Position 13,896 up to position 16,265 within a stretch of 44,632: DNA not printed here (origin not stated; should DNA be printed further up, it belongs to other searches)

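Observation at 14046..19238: AT-rich two-gene island: intact SNF2 helicase operonic with a 694-aa Hfq-like/zinc-finger protein. This is the best candidate for an uncharacterised system.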

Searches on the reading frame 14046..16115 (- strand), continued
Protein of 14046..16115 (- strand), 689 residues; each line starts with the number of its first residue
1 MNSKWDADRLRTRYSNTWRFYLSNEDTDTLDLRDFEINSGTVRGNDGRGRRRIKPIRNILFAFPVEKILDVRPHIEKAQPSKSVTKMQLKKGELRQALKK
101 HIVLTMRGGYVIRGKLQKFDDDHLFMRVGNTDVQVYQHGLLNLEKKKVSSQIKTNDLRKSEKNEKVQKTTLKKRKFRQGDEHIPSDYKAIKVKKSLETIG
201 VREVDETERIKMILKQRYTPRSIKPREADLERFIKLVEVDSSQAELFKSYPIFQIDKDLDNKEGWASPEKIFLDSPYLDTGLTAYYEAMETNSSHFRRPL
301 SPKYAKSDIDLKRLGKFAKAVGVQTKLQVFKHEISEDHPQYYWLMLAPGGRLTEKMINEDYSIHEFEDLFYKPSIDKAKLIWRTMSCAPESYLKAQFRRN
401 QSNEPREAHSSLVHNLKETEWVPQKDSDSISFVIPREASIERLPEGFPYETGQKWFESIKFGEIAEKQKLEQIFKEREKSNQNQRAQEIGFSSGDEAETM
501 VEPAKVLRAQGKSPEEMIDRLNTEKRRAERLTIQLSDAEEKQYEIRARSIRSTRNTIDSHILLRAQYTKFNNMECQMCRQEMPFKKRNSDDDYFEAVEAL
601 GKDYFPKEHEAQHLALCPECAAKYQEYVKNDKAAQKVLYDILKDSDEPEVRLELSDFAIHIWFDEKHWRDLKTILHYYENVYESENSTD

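Call 30: find_encoding_contigs(protein=P0007, flank=10000, max_places=4)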
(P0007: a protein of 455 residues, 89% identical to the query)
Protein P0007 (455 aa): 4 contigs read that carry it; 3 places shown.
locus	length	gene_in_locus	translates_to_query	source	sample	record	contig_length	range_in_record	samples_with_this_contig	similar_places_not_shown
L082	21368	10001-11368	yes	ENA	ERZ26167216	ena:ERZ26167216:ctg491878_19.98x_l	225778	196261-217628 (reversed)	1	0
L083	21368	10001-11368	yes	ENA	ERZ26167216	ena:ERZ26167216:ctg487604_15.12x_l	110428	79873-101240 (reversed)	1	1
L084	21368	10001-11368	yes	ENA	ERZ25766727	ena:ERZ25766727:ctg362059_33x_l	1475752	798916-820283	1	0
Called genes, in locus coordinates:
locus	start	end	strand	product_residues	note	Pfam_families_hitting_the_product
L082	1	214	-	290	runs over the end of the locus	PF00941:FAD_binding_5, PF03450:CO_deh_flav_C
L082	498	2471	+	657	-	PF01011:PQQ, PF13360:PQQ_2 (faint)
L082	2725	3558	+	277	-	PF00106:adh_short, PF08659:KR, PF13561:adh_short_C2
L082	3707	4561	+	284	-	PF07934:OGG_N, PF00730:HhH-GPD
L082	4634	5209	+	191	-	-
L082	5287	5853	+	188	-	PF13302:Acetyltransf_3, PF13420:Acetyltransf_4, PF13523:Acetyltransf_8, PF00583:Acetyltransf_1, PF13508:Acetyltransf_7 (weak)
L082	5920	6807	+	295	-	PF03446:NAD_binding_2, PF09130:DUF1932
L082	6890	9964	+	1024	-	PF00176:SNF2-rel_dom, PF04851:ResIII, PF00271:Helicase_C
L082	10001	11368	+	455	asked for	-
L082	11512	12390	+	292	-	PF05673:DUF815, PF13191:AAA_16 (faint)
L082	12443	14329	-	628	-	PF02463:SMC_N, PF13175:AAA_15, PF13476:AAA_23, PF13514:AAA_27 (weak), PF13555:AAA_29 (weak), PF13304:AAA_21 (faint)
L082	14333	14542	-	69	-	-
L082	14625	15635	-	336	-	PF01118:Semialdhyde_dh, PF02774:Semialdhyde_dhC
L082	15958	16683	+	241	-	PF05721:PhyH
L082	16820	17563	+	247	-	PF01541:GIY-YIG, PF27096:UvrC_M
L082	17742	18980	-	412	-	PF13181:TPR_8 (faint), PF21545:T7SS_EccA1_N (faint), PF13174:TPR_6 (faint), PF09976:TPR_21 (weak), PF13525:YfiO (weak), PF13432:TPR_16 (weak), PF07719:TPR_2 (weak), PF13424:TPR_12 (weak), +7 more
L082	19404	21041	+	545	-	PF01019:G_glu_transpept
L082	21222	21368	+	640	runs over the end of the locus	PF00288:GHMP_kinases_N, PF00483:NTP_transferase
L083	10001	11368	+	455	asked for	-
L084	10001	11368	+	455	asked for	-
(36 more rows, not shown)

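Call 31: find_encoding_contigs(protein=P0005, flank=10000, max_places=3)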
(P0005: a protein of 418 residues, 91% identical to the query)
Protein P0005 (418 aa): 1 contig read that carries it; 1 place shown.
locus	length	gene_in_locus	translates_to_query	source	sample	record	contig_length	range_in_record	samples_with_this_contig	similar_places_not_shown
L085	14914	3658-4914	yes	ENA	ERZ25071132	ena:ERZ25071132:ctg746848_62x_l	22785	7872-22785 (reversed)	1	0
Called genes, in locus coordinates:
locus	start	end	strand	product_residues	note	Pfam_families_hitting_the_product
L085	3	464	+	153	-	?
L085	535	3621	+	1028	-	PF00176:SNF2-rel_dom, PF04851:ResIII, PF00271:Helicase_C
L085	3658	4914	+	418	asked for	-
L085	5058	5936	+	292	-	PF05673:DUF815, PF13191:AAA_16 (faint)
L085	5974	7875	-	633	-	PF02463:SMC_N, PF13175:AAA_15 (weak), PF13476:AAA_23, PF13514:AAA_27 (weak), PF13555:AAA_29 (weak), PF13304:AAA_21 (faint)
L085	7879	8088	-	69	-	-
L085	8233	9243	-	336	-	PF01118:Semialdhyde_dh, PF02774:Semialdhyde_dhC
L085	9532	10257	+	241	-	PF05721:PhyH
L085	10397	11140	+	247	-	PF01541:GIY-YIG, PF27096:UvrC_M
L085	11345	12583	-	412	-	PF13181:TPR_8 (faint), PF20308:TPR-S (faint), PF09976:TPR_21 (weak), PF13424:TPR_12 (weak), PF13525:YfiO (weak), PF13432:TPR_16, PF07719:TPR_2 (weak), PF13424:TPR_12 (weak), +9 more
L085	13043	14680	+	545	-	PF01019:G_glu_transpept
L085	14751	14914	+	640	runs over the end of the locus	PF00288:GHMP_kinases_N, PF00483:NTP_transferase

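Call 35: find_encoding_contigs(protein=P0002, flank=10000, max_places=2)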
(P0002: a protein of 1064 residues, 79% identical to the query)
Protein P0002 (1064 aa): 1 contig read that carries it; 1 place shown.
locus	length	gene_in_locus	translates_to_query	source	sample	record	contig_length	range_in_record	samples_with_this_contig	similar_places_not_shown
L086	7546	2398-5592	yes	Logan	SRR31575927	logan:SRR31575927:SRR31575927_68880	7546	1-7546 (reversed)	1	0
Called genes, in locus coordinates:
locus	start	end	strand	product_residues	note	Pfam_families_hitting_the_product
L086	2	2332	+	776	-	?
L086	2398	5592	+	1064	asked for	PF25794:SACS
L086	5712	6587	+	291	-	PF05673:DUF815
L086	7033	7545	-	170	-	?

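Call 55: find_encoding_contigs(protein=P0085, flank=10000, max_places=1)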
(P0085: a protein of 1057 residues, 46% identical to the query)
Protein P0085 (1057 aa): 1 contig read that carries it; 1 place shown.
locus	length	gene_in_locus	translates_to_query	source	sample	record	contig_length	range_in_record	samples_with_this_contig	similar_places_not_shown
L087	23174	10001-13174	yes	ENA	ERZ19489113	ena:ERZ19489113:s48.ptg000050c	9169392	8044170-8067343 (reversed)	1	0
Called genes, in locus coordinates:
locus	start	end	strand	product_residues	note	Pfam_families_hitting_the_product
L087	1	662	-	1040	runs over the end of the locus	PF18470:Cas9_a, PF13395:HNH_4, PF18541:RuvC_III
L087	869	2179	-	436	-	PF01566:Nramp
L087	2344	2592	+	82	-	PF04255:DUF433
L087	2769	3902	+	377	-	PF01738:DLH (faint), PF02230:Abhydrolase_2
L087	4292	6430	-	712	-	PF07715:Plug, PF00593:TonB_dep_Rec_b-barrel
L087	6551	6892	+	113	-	PF03960:ArsC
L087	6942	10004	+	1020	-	PF04851:ResIII, PF00176:SNF2-rel_dom, PF00271:Helicase_C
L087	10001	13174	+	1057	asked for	PF25794:SACS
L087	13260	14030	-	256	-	PF00753:Lactamase_B, PF23023:Anti-Pycsar_Apyc1 (faint)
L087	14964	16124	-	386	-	-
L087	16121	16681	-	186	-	PF00034:Cytochrom_C, PF13442:Cytochrome_CBB3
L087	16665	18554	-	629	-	PF03916:NrfD, PF11821:ActD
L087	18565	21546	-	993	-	PF04879:Molybdop_Fe4S4, PF00384:Molybdopterin, PF01568:Molydop_binding, PF12797:Fer4_2 (weak), PF12837:Fer4_6 (faint), PF12838:Fer4_7, PF13247:Fer4_11 (weak)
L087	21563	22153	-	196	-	PF02085:Cytochrom_CIII (faint), PF14537:Cytochrom_c3_2 (faint), PF14522:Cytochrome_C7 (weak)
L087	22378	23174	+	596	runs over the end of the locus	PF01011:PQQ, PF13360:PQQ_2, PF13570:Beta-prop_ACSF4 (weak), PF01011:PQQ, PF13360:PQQ_2, PF13570:Beta-prop_ACSF4 (weak)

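Call 56: find_encoding_contigs(protein=P0096, flank=10000, max_places=1)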
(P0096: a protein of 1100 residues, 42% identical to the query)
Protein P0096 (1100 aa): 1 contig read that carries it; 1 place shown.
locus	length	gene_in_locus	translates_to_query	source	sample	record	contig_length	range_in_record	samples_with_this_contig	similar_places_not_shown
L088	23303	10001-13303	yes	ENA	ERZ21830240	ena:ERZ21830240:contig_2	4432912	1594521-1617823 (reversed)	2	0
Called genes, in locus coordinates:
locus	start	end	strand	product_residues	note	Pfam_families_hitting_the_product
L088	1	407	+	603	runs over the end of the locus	PF04134:DCC1-like, PF06762:LMF1, PF25179:LMF1_C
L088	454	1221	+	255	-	PF00459:Inositol_P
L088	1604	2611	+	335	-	PF03706:LPG_synthase_TM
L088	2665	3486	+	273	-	PF04909:Amidohydro_2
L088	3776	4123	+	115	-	-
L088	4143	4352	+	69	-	-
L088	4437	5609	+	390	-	PF02563:Poly_export, PF22461:SLBB_2 (weak), PF10531:SLBB, PF22461:SLBB_2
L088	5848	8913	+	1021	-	PF00176:SNF2-rel_dom, PF00270:DEAD (faint), PF04851:ResIII, PF00271:Helicase_C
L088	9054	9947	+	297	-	-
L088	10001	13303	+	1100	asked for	PF25794:SACS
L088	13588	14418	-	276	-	PF01609:DDE_Tnp_1 (weak), PF13612:DDE_Tnp_1_3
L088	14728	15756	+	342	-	PF14239:RRXRR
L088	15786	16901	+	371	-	PF14516:AAA_35, PF13191:AAA_16 (weak), PF13401:AAA_22 (weak)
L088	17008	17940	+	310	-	PF19572:PorV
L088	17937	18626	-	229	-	PF07722:Peptidase_C26, PF00117:GATase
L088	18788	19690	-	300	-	-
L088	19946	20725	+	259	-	PF14100:DUF6807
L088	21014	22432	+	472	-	PF00919:UPF0004, PF04055:Radical_SAM, PF01938:TRAM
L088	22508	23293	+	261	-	PF00557:Peptidase_M24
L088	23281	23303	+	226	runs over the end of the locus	PF01578:Cytochrom_C_asm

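Call 57: find_encoding_contigs(protein=P0080, flank=10000, max_places=1)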
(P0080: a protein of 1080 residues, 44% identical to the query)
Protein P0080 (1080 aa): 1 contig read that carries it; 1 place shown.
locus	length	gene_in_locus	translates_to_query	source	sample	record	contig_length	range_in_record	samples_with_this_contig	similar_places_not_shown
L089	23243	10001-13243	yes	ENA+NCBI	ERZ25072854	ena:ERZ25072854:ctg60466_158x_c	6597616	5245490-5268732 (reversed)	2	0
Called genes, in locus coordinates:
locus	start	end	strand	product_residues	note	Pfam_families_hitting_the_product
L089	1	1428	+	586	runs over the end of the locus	-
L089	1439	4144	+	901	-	PF13860:FlgD_ig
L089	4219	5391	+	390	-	PF01408:GFO_IDH_MocA, PF02894:GFO_IDH_MocA_C, PF22725:GFO_IDH_MocA_C3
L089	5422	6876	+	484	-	PF01139:RtcB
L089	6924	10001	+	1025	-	PF00176:SNF2-rel_dom, PF00270:DEAD (weak), PF04851:ResIII, PF00271:Helicase_C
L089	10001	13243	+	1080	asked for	PF25794:SACS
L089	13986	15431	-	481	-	PF01134:GIDA (weak), PF01266:DAO (faint), PF03486:HI0933_like (faint), PF07992:Pyr_redox_2, PF12831:FAD_oxidored (faint), PF13738:Pyr_redox_3 (weak), PF00070:Pyr_redox, PF02852:Pyr_redox_dim, +1 more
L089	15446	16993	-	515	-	PF01979:Amidohydro_1 (faint), PF07969:Amidohydro_3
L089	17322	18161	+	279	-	-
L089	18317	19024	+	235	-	-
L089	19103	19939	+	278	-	PF04012:PspA_IM30 (weak), PF24161:CCDC39 (faint)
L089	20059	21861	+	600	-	-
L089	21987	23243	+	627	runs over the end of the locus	PF00004:AAA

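Call 58: search_dna_similar(query=P0004, collection=plasmids, mode=protein, max_rows=15)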
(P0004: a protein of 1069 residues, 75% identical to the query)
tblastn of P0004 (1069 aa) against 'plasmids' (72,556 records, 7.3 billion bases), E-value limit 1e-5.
Records with a match: 23; places in all: 23; records where one place covers at least 80% of the query: 3.
Best place of each record, by identity: <60% 23.
By first word of the organism name: Rhizobium 2; Hymenobacter 2; Bradyrhizobium 2; Ensifer 1; Sulfuricurvum 1; Methanomethylovorans 1; Chryseobacterium 1; Halosimplex 1; Halobaculum 1; Aminobacter 1; and 10 more.
By predicted mobility (MOB-suite, as given by PLSDB): non-mobilizable 17; conjugative 4; mobilizable 2.
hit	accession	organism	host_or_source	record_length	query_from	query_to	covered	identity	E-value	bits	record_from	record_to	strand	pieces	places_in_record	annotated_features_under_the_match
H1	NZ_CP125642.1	Rhizobium sp. BT03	Phaseolus vulgaris,Pure culture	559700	27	1055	96%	28.2%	1e-83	306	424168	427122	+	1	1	hypothetical protein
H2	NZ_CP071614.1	Rhizobium bangladeshense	lentil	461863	27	1055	96%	26.7%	2e-80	296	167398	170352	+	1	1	hypothetical protein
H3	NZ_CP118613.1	Ensifer adhaerens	Pure isolate,Rhizosphere of Cyperus ...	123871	27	1068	97%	25.9%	8e-77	285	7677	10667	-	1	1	hypothetical protein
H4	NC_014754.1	Sulfuricurvum kujiense DSM 16994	drain water from underground crude oil ...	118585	22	482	43%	28.5%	7e-39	166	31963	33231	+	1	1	DUF3883 domain-containing protein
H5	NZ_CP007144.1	Hymenobacter swuensis DY53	-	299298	35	515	45%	23.6%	3e-14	86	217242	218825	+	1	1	AAA domain-containing protein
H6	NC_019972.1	Methanomethylovorans hollandica DSM 15978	-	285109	29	402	35%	28.9%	8e-35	152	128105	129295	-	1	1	molecular chaperone of HSP90 family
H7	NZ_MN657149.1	Chryseobacterium sp.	-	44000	27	394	34%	26.4%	8e-25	120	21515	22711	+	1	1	AAA domain-containing protein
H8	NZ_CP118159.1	Halosimplex aquaticum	cell culture,solar salterns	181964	35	399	34%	26.3%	9e-15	87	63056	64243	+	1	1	DUF3883 domain-containing protein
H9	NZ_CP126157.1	Halobaculum litoreum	cell culture,sediment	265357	34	398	34%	23.8%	7e-10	71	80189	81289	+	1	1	DUF3883 domain-containing protein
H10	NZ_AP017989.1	Aminobacter sp. SS-2016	Lotus japoicus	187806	32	402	35%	22.8%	6e-9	68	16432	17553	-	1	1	hypothetical protein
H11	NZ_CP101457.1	Natronobeatus ordinarius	cell culture,sediment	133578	5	331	31%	24.8%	1e-13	84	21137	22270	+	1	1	hypothetical protein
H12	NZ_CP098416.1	Halorubrum hochsteinianum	cell culture,underground brine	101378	39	372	31%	23.6%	1e-13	84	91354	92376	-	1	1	HNH endonuclease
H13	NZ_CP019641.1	Planococcus lenghuensis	whole organism,crude oil-contamination ...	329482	3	293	27%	24.8%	1e-6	61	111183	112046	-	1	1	DUF3883 domain-containing protein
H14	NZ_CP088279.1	Bradyrhizobium barranii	Glycine max cv. AC Glengarry,cell ...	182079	35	309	26%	26.0%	6e-11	75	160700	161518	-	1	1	ATPase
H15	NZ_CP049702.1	Bradyrhizobium barranii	Glycine max cv. AC Glengarry,cell ...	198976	35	309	26%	26.0%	6e-11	75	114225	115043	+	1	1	ATPase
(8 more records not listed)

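Call 59: search_dna_similar(query=P0004, collection=phages, mode=protein, max_rows=10)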
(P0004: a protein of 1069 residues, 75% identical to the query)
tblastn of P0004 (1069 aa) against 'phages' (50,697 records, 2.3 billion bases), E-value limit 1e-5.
Records with a match: 1; places in all: 1; records where one place covers at least 80% of the query: 0.
Best place of each record, by identity: <60% 1.
By first word of the organism name: Bacteriophage 1.
By host as written in the record: - 1.
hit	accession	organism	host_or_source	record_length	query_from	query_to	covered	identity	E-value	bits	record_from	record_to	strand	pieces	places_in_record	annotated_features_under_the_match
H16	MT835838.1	Bacteriophage sp.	human fecal samples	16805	27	519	46%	25.1%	2e-31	140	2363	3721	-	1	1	record has no annotation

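Call 60: get_annotated_region(hit=H1, flank=8000)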
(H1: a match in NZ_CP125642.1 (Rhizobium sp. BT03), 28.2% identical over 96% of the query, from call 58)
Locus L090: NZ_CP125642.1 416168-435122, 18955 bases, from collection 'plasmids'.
description: Rhizobium sp. BT03 plasmid pRspBT03e, complete sequence
organism: Rhizobium sp. BT03 (NCBI taxid 3045156)
taxonomy: Bacteria; Pseudomonadota; Alphaproteobacteria; Hyphomicrobiales; Rhizobiaceae; Rhizobium; Rhizobium sp. BT03
host: -; source: Phaseolus vulgaris,Pure culture; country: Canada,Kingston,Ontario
typing (MOB-suite, as given by PLSDB): non-mobilizable
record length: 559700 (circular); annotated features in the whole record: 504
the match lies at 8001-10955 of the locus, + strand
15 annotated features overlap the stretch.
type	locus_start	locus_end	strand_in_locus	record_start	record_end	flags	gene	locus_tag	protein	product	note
CDS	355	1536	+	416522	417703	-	-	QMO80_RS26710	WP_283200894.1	dsDNA nuclease domain-containing protein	-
CDS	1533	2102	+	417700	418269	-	-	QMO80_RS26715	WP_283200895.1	hypothetical protein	-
CDS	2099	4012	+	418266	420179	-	-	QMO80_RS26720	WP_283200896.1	hypothetical protein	-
CDS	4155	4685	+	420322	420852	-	-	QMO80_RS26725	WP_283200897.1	hypothetical protein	-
CDS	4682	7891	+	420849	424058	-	-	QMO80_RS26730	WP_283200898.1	helicase-related protein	-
CDS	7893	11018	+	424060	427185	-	-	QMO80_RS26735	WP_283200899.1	hypothetical protein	-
CDS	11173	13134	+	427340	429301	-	-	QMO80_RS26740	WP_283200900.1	elongation factor G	-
CDS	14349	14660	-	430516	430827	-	-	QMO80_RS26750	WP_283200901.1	hypothetical protein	-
CDS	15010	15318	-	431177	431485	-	-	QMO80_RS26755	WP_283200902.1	hypothetical protein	-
CDS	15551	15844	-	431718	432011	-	-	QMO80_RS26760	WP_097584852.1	hypothetical protein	-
CDS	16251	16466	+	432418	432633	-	-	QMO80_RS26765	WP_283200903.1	hypothetical protein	-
CDS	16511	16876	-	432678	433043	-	-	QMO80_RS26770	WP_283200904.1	hypothetical protein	-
CDS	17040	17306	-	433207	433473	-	-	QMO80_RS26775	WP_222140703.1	BON domain-containing protein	-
CDS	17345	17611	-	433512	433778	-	-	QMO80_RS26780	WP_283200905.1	DUF1488 domain-containing protein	-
CDS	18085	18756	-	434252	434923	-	-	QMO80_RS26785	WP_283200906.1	hypothetical protein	-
